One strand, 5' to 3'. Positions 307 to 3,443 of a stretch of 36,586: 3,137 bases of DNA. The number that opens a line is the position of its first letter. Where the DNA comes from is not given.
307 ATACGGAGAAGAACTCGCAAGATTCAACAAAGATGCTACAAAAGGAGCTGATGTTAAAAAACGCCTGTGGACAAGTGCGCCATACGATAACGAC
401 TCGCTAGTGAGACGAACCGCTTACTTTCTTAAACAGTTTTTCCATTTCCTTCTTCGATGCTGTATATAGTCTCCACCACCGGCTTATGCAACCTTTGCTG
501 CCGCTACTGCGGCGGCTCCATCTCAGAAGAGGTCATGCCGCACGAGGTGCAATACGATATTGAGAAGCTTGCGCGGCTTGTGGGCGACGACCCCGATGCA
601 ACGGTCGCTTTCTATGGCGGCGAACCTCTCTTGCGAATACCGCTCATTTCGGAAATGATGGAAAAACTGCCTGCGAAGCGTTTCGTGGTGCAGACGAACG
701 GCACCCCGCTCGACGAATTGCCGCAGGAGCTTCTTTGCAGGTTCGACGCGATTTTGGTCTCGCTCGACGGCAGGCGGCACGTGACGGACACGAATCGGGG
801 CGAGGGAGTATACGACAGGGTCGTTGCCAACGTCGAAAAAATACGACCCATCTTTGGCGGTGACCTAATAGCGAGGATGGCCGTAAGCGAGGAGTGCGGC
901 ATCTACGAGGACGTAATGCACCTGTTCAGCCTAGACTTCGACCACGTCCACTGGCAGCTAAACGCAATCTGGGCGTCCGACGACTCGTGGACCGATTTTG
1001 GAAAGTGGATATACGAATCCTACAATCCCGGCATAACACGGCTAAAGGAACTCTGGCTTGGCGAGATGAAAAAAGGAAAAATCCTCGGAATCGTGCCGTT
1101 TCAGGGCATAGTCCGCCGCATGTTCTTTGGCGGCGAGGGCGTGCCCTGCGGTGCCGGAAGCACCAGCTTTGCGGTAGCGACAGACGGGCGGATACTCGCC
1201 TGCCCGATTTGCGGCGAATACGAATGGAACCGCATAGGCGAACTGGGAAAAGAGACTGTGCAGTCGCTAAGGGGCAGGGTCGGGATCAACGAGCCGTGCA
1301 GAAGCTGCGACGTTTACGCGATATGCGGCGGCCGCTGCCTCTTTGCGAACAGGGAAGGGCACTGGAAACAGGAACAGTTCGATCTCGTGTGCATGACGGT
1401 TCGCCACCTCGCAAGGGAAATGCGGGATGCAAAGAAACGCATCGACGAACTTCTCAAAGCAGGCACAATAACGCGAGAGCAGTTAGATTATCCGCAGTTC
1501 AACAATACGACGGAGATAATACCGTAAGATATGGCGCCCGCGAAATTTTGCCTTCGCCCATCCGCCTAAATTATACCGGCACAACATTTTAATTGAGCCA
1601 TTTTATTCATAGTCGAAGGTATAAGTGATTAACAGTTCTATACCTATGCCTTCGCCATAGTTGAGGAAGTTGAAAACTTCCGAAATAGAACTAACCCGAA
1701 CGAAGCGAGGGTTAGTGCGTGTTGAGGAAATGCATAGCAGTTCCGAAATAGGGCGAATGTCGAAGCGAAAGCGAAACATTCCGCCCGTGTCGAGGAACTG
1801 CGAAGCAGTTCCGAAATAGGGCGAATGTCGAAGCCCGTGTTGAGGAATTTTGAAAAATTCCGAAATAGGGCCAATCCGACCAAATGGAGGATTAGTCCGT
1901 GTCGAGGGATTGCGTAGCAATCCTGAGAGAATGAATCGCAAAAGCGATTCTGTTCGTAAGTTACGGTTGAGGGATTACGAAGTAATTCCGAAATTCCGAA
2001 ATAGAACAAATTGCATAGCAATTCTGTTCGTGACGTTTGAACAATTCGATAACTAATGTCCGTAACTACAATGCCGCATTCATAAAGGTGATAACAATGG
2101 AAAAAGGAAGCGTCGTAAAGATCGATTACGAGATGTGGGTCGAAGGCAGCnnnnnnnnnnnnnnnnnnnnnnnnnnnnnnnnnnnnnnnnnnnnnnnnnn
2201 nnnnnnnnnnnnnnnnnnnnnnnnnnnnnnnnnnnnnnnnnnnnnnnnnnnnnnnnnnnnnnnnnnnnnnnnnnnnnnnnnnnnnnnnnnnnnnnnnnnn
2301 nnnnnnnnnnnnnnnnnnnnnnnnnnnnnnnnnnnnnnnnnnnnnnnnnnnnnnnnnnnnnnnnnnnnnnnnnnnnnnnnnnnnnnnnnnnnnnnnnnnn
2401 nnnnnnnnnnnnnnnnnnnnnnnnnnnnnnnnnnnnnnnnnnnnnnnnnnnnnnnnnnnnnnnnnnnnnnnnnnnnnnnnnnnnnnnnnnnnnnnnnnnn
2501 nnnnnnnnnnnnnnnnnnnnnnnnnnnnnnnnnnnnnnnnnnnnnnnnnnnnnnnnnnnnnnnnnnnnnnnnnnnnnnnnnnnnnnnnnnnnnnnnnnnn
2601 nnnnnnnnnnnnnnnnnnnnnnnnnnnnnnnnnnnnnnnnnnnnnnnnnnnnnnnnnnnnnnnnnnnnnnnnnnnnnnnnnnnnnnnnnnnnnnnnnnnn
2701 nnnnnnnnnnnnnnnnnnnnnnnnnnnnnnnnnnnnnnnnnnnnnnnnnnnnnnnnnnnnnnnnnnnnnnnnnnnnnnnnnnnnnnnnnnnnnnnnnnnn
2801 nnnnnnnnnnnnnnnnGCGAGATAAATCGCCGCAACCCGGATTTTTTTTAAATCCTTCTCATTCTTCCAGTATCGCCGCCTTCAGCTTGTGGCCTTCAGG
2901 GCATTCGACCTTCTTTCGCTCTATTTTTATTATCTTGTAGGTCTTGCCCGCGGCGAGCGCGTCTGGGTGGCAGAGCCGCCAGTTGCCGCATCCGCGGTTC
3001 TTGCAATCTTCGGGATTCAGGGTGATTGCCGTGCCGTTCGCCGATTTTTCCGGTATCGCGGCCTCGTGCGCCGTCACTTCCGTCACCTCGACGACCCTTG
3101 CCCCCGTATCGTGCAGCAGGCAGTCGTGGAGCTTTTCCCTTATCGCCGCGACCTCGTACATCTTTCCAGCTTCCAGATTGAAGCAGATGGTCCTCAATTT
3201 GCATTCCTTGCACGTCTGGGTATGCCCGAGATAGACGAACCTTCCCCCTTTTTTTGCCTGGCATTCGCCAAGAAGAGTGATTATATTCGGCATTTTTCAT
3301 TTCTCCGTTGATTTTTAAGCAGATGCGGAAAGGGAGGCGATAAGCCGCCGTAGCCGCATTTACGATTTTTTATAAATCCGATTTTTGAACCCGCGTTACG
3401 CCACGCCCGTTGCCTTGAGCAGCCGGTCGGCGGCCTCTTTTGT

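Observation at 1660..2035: Six-unit tandem array of paired hairpins with compensatory stem changes (candidate novel structured RNA or REP-like element)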

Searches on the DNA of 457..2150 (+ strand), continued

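Call 53: search_with_rna_model(model_id=R1, sources=[L031, L032, L034, L035], filters=off, max_evalue=5, show_alignments=4)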
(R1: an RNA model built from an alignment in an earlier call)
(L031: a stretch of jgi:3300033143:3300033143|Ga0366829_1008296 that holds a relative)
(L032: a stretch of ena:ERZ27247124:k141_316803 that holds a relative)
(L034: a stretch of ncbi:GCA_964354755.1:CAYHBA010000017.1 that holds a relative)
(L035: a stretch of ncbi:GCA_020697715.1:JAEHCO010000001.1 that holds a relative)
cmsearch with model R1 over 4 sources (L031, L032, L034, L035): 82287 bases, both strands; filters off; matches with E-value up to 5: 16.
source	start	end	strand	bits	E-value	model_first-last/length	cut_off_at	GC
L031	4777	4804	+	13.7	0.16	1-38/38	no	0.57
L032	4530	4557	+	13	0.26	1-38/38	no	0.61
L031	8776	8794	+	11.8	0.6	10-28/38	no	0.32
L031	2196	2234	+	11.7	0.64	1-38/38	no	0.44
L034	4095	4122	+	11.6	0.69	1-38/38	no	0.61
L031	17079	17125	-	10.4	1.5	1-38/38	no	0.38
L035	15581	15627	+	10.3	1.7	1-38/38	no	0.4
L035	13113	13156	+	10.3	1.8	1-38/38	no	0.5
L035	14182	14201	-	9.9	2.3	10-28/38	no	0.5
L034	19554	19586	+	9.6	2.9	1-38/38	no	0.48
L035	8811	8843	-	9.4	3.2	1-38/38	no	0.36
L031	17608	17646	+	9.3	3.3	1-38/38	no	0.33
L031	9760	9805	-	9.2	3.6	1-38/38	no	0.39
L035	5086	5111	-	9.2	3.7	1-38/38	no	0.69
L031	2529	2550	+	9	4.3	1-38/38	no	0.36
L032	17324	17348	+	8.9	4.4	1-38/38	no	0.36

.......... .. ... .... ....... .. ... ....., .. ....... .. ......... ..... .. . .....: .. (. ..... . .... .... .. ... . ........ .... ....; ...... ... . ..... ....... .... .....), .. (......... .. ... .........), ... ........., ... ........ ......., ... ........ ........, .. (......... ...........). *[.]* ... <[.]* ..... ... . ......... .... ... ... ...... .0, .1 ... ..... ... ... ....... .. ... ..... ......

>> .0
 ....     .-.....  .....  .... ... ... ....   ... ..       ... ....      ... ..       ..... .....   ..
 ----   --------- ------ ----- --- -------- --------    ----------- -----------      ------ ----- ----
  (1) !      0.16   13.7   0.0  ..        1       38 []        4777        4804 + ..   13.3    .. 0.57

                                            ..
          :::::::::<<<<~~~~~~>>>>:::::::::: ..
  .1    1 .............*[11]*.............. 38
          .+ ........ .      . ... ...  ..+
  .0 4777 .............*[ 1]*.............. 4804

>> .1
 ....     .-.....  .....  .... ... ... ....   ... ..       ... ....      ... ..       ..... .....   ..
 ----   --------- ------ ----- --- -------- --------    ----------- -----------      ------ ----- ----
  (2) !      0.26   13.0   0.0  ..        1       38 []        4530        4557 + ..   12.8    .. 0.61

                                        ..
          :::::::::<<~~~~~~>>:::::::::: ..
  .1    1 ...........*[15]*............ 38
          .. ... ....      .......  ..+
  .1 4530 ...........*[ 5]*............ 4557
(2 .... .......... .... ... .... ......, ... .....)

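Call 64: search_dna_similar(query=window:1640-2060:+, collection=plasmids, mode=distant, max_evalue=0.01, max_rows=10)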
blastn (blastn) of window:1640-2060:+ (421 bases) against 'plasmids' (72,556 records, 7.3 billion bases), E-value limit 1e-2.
No match.

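Call 65: search_dna_similar(query=window:1640-2060:+, collection=phages, mode=distant, max_evalue=0.01, max_rows=10)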
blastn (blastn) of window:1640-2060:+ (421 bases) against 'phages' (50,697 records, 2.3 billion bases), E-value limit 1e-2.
No match.

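Call 68: search_with_rna_model(model_id=R1, sources=[L042, L033], filters=off, max_evalue=1)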
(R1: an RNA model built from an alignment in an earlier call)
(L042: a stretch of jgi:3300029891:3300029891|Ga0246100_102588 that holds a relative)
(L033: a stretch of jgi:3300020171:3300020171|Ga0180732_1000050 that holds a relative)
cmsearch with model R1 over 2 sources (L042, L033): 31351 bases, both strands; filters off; matches with E-value up to 1: 5.
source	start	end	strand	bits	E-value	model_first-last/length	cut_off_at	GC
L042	10139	10176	+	51.8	1.6e-13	1-38/38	no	0.5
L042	10076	10113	+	50.9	2.9e-13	1-38/38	no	0.5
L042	10015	10050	+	24.9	2.4e-05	1-38/38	no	0.36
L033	4530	4557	+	13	0.098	1-38/38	no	0.61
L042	10138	10175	-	10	0.82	1-38/38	no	0.47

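Call 82: search_rna_families(source=L042, start=1, end=760, threshold=evalue, max_evalue=1)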
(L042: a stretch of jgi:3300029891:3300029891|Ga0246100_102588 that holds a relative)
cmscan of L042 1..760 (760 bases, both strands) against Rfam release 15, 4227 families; matches with E-value up to 1: 4.
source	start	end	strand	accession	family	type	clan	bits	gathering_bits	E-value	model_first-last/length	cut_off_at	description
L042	114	188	-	RF00005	tRNA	Gene; tRNA;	CL00001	65.9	29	5.1e-14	1-71/71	no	tRNA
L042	114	152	+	RF04351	Plastid-psbl-rps4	Cis-reg;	-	20.2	68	0.16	1-53/53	no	Plastid-psbl-rps4 3UTR RNA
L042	467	525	+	RF03407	MIR531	Gene; miRNA;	-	19.7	70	0.79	1-69/69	no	MIR531 microRNA precursor family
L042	6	83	-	RF01915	mir-2238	Gene; miRNA;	-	17.8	52.2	0.97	1-86/86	no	mir-2238 microRNA precursor family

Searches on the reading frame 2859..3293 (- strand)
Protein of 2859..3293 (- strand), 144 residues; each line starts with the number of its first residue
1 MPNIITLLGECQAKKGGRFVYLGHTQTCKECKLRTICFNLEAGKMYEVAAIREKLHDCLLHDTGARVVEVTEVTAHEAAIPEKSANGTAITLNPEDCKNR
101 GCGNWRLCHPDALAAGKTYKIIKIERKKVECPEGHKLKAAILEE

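Call 13: search_protein_families(library=pfam, proteins=[window:2859-3293:-])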
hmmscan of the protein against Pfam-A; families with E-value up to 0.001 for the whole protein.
window:2859-3293:- (144 aa): 1 family
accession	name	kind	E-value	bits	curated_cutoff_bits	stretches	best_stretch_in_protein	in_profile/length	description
PF03684.18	UPF0179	-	5.3e-39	133.8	25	1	4-140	1-138/140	Uncharacterised protein family (UPF0179)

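Call 29: search_protein_families(library=ncbifam, proteins=[window:2859-3293:-], max_evalue=0.01)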
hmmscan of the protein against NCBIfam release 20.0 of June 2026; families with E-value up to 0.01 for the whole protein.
window:2859-3293:- (144 aa): 1 family
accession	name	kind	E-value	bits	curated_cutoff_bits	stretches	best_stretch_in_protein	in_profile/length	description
NF002253.0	PRK01177.1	equivalog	1e-29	103.1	166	1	4-139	3-137/143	hypothetical protein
